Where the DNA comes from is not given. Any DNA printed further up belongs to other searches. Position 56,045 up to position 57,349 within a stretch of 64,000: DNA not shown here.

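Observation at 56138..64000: Unrecognised operon: two tandem FabH-like paralogs, alpha/beta-hydrolase, SDR, double TetR, CoA-transferase and a dedicated ABC importer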

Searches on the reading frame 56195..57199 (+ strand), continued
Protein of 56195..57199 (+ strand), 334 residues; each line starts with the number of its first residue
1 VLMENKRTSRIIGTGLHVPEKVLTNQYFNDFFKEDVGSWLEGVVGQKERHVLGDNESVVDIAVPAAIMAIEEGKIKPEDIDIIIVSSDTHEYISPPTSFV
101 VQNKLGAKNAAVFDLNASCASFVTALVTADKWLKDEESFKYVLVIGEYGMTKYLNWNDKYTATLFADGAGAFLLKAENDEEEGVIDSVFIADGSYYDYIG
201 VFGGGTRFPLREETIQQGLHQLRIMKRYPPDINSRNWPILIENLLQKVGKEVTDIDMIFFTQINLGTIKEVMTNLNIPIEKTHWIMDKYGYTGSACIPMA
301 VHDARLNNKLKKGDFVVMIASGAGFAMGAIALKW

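Call 32: search_protein_families(library=pfam, max_evalue=0.00001, proteins=[L062:14057-14854:+, L033:953-1879:+, L081:15640-16641:+, L059:15124-16617:+, L073:5645-7135:+, L058:14628-16166:+, L081:16638-17792:+, L067:3568-4056:+])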
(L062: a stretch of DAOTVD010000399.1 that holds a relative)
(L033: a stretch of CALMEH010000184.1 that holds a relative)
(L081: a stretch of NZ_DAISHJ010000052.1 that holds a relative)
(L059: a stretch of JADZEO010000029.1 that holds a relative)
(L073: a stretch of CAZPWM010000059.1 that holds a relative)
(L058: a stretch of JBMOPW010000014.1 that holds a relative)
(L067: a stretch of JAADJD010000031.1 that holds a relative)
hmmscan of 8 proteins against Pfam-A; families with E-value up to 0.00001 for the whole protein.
L062:14057-14854:+ (265 aa): 3 families
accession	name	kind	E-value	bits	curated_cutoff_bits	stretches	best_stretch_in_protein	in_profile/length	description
PF00005.33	ABC_tran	-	7.8e-30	104.7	25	1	22-177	2-137/137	ABC transporter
PF12399.14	BCA_ABC_TP_C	-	4.4e-09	36.2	25.5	1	227-249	2-24/27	Branched-chain amino acid ATP-binding cassette transporter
PF13304.12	AAA_21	-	1.2e-07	32.5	27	0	34-52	2-20/304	AAA domain, putative AbiEii toxin, Type IV TA system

L033:953-1879:+ (308 aa): 1 family
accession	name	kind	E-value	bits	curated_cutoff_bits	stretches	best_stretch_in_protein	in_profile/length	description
PF01674.24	Lipase_2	-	1.8e-62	211.2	20.3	1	61-299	1-218/219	Lipase (class 2)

L081:15640-16641:+ (333 aa): 1 family
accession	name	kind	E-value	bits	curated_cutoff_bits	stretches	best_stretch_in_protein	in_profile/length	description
PF02653.21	BPD_transp_2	-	4.8e-39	134.6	26.8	1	43-320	2-269/269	Branched-chain amino acid transport system / permease component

L059:15124-16617:+ (497 aa): 1 family
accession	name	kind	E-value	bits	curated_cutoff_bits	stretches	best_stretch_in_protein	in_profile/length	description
PF00474.23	SSF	-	8.7e-40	137.3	22.8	1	35-432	1-397/406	Sodium:solute symporter family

L073:5645-7135:+ (496 aa): 3 families
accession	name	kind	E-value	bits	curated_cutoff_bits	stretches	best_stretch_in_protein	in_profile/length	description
PF13458.12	Peripla_BP_6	-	9e-39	134.5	31.7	1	35-403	1-341/343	Periplasmic binding protein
PF13433.12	Peripla_BP_5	-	2.5e-12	47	27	1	66-400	22-336/363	Periplasmic binding protein domain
PF01094.35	ANF_receptor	-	3.1e-10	40.1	25.4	1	84-231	25-169/353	Receptor family ligand binding region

L058:14628-16166:+ (512 aa): 1 family
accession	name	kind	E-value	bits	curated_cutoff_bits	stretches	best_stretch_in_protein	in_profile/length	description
PF13372.12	Alginate_exp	-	6.5e-06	25.6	25.2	0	231-485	166-382/395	Alginate export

L081:16638-17792:+ (384 aa): 1 family
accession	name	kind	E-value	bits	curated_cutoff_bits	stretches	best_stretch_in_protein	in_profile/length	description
PF02653.21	BPD_transp_2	-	3e-36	125.4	26.8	1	71-352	4-268/269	Branched-chain amino acid transport system / permease component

L067:3568-4056:+ (162 aa): 1 family
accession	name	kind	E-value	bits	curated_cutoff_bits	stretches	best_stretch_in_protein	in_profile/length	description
PF12802.13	MarR_2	-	9.7e-06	26.1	27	0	36-81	11-57/61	MarR family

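Call 40: search_protein_families(library=pfam, max_evalue=0.00001, proteins=[L057:12783-14393:+, L054:15177-15851:-, L069:3202-4335:+, L043:12990-15350:+, L032:12458-13615:-, L054:16605-18014:-, L081:1955-3136:+, L064:7408-9027:+, L084:12688-13320:+, L072:5891-6448:-])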
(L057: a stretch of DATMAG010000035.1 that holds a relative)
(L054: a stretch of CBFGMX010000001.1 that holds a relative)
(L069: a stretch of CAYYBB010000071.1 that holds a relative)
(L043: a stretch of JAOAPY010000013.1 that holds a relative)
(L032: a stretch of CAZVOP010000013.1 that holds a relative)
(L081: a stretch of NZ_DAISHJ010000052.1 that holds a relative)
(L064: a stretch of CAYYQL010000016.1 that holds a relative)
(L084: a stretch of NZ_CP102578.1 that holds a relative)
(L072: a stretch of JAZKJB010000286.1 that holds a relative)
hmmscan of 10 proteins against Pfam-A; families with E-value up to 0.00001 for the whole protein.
L057:12783-14393:+ (536 aa): 10 families
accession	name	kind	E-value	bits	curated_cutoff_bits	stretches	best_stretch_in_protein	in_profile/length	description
PF00158.32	Sigma54_activat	-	9.8e-68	227.5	20.2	1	234-398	3-167/168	Sigma-54 interaction domain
PF00072.30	Response_reg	-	1.8e-33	115.5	30.2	1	95-203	1-109/111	Response regulator receiver domain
PF25601.1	AAA_lid_14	-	1.1e-28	99.3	27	1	404-484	1-81/87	AAA+ ATPase lid domain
PF14532.12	Sigma54_activ_2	-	7e-24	85.1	25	1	234-403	2-138/138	Sigma-54 interaction domain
PF07728.20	AAA_5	-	4.7e-11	43.3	22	1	256-375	2-124/139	AAA domain (dynein-related subfamily)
PF02954.25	HTH_8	-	1.6e-10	40.9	22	1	490-531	1-42/42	Bacterial regulatory protein, Fis family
PF07724.20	AAA_2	-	1.4e-07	32.2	27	1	255-382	5-133/166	AAA domain (Cdc48 subfamily)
PF00004.35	AAA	-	3.6e-07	31.1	21.2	1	256-390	1-128/131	ATPase family associated with various cellular activities (AAA)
PF13191.12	AAA_16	-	2.2e-06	28.7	32.6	1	232-350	2-122/167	AAA ATPase domain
PF01078.27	Mg_chelatase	-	2.9e-06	27.3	20.3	0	251-373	20-157/207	Magnesium chelatase, subunit ChlI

L054:15177-15851:- (224 aa): 1 family
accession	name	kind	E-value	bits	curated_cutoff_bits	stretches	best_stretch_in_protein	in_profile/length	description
PF10067.14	DUF2306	-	1.5e-17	64.5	31.6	1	49-190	4-144/147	Predicted membrane protein (DUF2306)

L069:3202-4335:+ (377 aa): 3 families
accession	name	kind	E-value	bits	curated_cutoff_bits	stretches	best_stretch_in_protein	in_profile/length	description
PF12697.13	Abhydrolase_6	-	3.1e-16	61.2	26.3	1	65-366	19-215/217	Alpha/beta hydrolase family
PF00561.26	Abhydrolase_1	-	1.3e-13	51.6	25.8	1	84-160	35-107/245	alpha/beta hydrolase fold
PF12146.15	Hydrolase_4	-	7.9e-11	42.1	27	1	85-156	40-110/239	Serine aminopeptidase, S33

L043:12990-15350:+ (786 aa): 6 families
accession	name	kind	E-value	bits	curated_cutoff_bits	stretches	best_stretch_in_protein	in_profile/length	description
PF02518.31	HATPase_c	-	2e-29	102.7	26.4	1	665-777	2-110/111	Histidine kinase-, DNA gyrase B-, and HSP90-like ATPase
PF13185.12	GAF_2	-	6.7e-20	72.1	28.6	1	275-413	2-135/136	GAF domain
PF01590.32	GAF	-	1.1e-14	55.5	22.4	1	278-411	3-131/133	GAF domain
PF00512.31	HisKA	-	3.8e-11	43.3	26.9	1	558-618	3-62/66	His Kinase A (phospho-acceptor) domain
PF13426.13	PAS_9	-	1.6e-10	41.6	27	1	441-540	5-103/103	PAS domain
PF13492.12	GAF_3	-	2e-08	35.2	27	1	288-410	13-124/129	GAF domain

L032:12458-13615:- (385 aa): 1 family
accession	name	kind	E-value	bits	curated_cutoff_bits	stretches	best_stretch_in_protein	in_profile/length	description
PF00082.27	Peptidase_S8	-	2.2e-49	168.7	21.8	1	74-333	2-266/288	Subtilase family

L054:16605-18014:- (469 aa): 8 families
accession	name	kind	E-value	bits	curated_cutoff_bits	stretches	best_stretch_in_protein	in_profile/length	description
PF08447.18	PAS_3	-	1.1e-19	70.9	25.6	1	30-113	2-87/89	PAS fold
PF02518.31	HATPase_c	-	1.3e-14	55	26.4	1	374-467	3-110/111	Histidine kinase-, DNA gyrase B-, and HSP90-like ATPase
PF00989.32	PAS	-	3.3e-14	53.3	22.6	1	7-118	2-113/113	PAS fold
PF13188.13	PAS_8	-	4.9e-12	45.7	21.8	1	134-188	2-54/65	PAS domain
PF07730.19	HisKA_3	-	8.5e-11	42.7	24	1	263-329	1-68/68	Histidine kinase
PF13426.13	PAS_9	-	7.2e-09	36.3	27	1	23-120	7-103/103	PAS domain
PF08448.16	PAS_4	-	4e-08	33.9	23.1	0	139-244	1-110/110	PAS fold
PF13581.12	HATPase_c_2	-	1.8e-07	31.6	27.4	1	380-461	35-124/127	Histidine kinase-like ATPase domain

L081:1955-3136:+ (393 aa): 3 families
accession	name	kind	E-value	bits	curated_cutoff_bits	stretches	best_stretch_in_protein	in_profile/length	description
PF00561.26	Abhydrolase_1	-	6.5e-18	65.7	25.8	1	104-368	2-240/245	alpha/beta hydrolase fold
PF07167.19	PhaC_N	-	1.1e-10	41.9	23.7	1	74-128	117-171/173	Poly-beta-hydroxybutyrate polymerase (PhaC) N-terminus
PF12146.15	Hydrolase_4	-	8.1e-08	32.3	27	0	126-216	23-116/239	Serine aminopeptidase, S33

L064:7408-9027:+ (539 aa): 1 family
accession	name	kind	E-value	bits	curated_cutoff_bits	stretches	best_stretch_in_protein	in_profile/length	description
PF02653.21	BPD_transp_2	-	7.1e-38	130.7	26.8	2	194-457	56-250/269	Branched-chain amino acid transport system / permease component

L084:12688-13320:+ (210 aa): 0 families

L072:5891-6448:- (185 aa): 0 families

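Call 42: search_protein_families(library=ncbifam, max_evalue=1e-8, proteins=[L038:11966-13246:+, L038:15033-16061:+, L081:1955-3136:+, L081:8830-9975:+, L081:4468-5502:+, L014:2852-3871:+])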
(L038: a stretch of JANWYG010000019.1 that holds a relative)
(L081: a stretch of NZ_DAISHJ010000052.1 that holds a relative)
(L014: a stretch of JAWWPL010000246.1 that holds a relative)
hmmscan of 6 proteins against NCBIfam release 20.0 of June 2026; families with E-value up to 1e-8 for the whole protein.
L038:11966-13246:+ (426 aa): 4 families
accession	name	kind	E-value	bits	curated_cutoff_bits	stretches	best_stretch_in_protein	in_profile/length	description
TIGR01836.1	PHA_synth_III_C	subfamily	2.7e-98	329.2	365.3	1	96-411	33-350/350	class III poly(R)-hydroxyalkanoic acid synthase subunit PhaC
TIGR01838.1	PHA_synth_I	subfamily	1.5e-47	162.3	622.65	1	96-389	159-456/532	class I poly(R)-hydroxyalkanoic acid synthase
TIGR01839.1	PHA_synth_II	subfamily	3e-24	85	855.4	1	96-388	186-481/560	class II poly(R)-hydroxyalkanoic acid synthase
NF005898.0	PRK07868.1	equivalog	2.2e-19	68.8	925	1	100-417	38-368/994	acyl-CoA synthetase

L038:15033-16061:+ (342 aa): 4 families
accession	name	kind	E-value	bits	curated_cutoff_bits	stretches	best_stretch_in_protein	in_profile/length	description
TIGR01836.1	PHA_synth_III_C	subfamily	3.6e-106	355.1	365.3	1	7-333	22-350/350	class III poly(R)-hydroxyalkanoic acid synthase subunit PhaC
TIGR01838.1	PHA_synth_I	subfamily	2.6e-44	151.6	622.65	1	18-288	159-434/532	class I poly(R)-hydroxyalkanoic acid synthase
NF005898.0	PRK07868.1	equivalog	3.3e-26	91.3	925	1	11-338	28-366/994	acyl-CoA synthetase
TIGR01839.1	PHA_synth_II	subfamily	2.1e-24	85.5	855.4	1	19-288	187-460/560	class II poly(R)-hydroxyalkanoic acid synthase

L081:1955-3136:+ (393 aa): 4 families
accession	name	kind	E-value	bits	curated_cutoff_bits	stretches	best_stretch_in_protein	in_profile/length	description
TIGR01836.1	PHA_synth_III_C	subfamily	3.1e-91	306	365.3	1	67-390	27-350/350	class III poly(R)-hydroxyalkanoic acid synthase subunit PhaC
TIGR01838.1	PHA_synth_I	subfamily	8.3e-53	179.6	622.65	1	74-373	160-461/532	class I poly(R)-hydroxyalkanoic acid synthase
TIGR01839.1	PHA_synth_II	subfamily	3.5e-30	104.6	855.4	2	70-190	184-302/560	class II poly(R)-hydroxyalkanoic acid synthase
NF005898.0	PRK07868.1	equivalog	3.6e-19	68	925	1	76-388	37-359/994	acyl-CoA synthetase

L081:8830-9975:+ (381 aa): 14 families
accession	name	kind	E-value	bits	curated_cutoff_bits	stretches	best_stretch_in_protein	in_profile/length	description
NF011457.0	PRK14875.1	equivalog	1.3e-22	80.3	307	1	35-159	117-231/372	acetoin dehydrogenase dihydrolipoyllysine-residue acetyltransferase subunit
NF050089.1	i_nPHAscl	equivalog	2.7e-22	79.2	300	1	59-159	20-117/288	intracellular short-chain-length polyhydroxyalkanoate depolymerase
NF051488.1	bifunc_PcaDC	exception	3.7e-18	65.8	390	1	50-164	5-116/375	bifunctional 3-oxoadipate enol-lactonase/4-carboxymuconolactone decarboxylase PcaDC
TIGR03056.1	bchO_mg_che_rel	equivalog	5.3e-16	58.5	172.55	1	49-150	20-119/278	alpha/beta fold hydrolase BchO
TIGR02427.1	protocat_pcaD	equivalog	2.5e-15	56.6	255.85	1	55-153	10-106/251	3-oxoadipate enol-lactonase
TIGR03695.1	menH_SHCHC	equivalog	8e-14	51.7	208.55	1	59-153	4-98/252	2-succinyl-6-hydroxy-2,4-cyclohexadiene-1-carboxylate synthase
NF002938.0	PRK03592.1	equivalog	2.6e-13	50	241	1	54-154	27-124/298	haloalkane dehalogenase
NF004514.1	PRK05855.1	equivalog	2.9e-13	49.3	455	1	49-146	14-111/578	SDR family oxidoreductase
TIGR03611.1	RutD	equivalog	3.1e-13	49.7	238.5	1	56-157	12-111/258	pyrimidine utilization protein D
NF045632.1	hydroxlase_HsaD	equivalog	3.4e-13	49.2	400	1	43-160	20-138/290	4,5:9,10-diseco-3-hydroxy-5,9,17-trioxoandrosta-1(10),2-diene-4-oate hydrolase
TIGR03343.1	biphenyl_bphD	equivalog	9.9e-11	41.4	462.15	1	51-160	24-135/282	2-hydroxy-6-oxo-6-phenylhexa-2,4-dienoate hydrolase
NF052610.1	macro_16_ester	equivalog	1.4e-09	37.7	420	1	57-157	23-125/281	alpha/beta fold macrolide esterase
NF002043.0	PRK00870.1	subfamily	3.4e-09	36.6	265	1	43-158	32-147/302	haloalkane dehalogenase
NF002873.0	PRK03204.1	equivalog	8.1e-09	35.2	466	0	47-150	24-125/286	haloalkane dehalogenase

L081:4468-5502:+ (344 aa): 9 families
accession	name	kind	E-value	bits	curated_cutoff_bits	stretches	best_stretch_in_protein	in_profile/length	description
NF005308.0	PRK06840.1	equivalog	3.6e-118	394.5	315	1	12-344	4-336/339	3-oxoacyl-ACP synthase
NF006829.0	PRK09352.1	subfamily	2.9e-39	134.9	249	1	13-343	5-321/322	beta-ketoacyl-ACP synthase 3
TIGR00747.1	fabH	subfamily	1.7e-36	125.9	292.1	1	14-343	4-322/322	beta-ketoacyl-ACP synthase III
NF005541.0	PRK07204.1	equivalog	9.7e-24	84.3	402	1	13-335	5-321/329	beta-ketoacyl-ACP synthase III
NF004623.0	PRK05963.1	equivalog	8.4e-21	74.6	437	1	15-342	8-327/328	beta-ketoacyl-ACP synthase III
NF003274.0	PRK04262.1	equivalog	1.3e-11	44.1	244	1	13-129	3-119/347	hydroxymethylglutaryl-CoA synthase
NF005703.0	PRK07515.1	equivalog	9.4e-11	41.2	304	0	62-170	97-202/373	beta-ketoacyl-ACP synthase III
NF006720.0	PRK09258.1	equivalog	5.9e-10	39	285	0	31-151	31-150/338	3-oxoacyl-ACP synthase III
TIGR01835.1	HMG-CoA-S_prok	equivalog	3.1e-09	36.1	360.35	1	13-151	1-136/382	hydroxymethylglutaryl-CoA synthase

L014:2852-3871:+ (339 aa): 3 families
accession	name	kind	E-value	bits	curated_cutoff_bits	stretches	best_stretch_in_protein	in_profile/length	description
NF050058.1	e_dPHAscl_type1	hypoth_equivalog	1.3e-83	280.7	150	1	36-327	3-276/276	extracellular catalytic domain type 1 short-chain-length polyhydroxyalkanoate depolymerase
TIGR01840.1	esterase_phb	subfamily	5e-40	137.3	107.85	1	55-248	11-201/213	PHB depolymerase family esterase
NF050059.1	e_dPHAscl_type2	hypoth_equivalog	9.4e-25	87.6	280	2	133-245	3-122/305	extracellular catalytic domain type 2 short-chain-length polyhydroxyalkanoate depolymerase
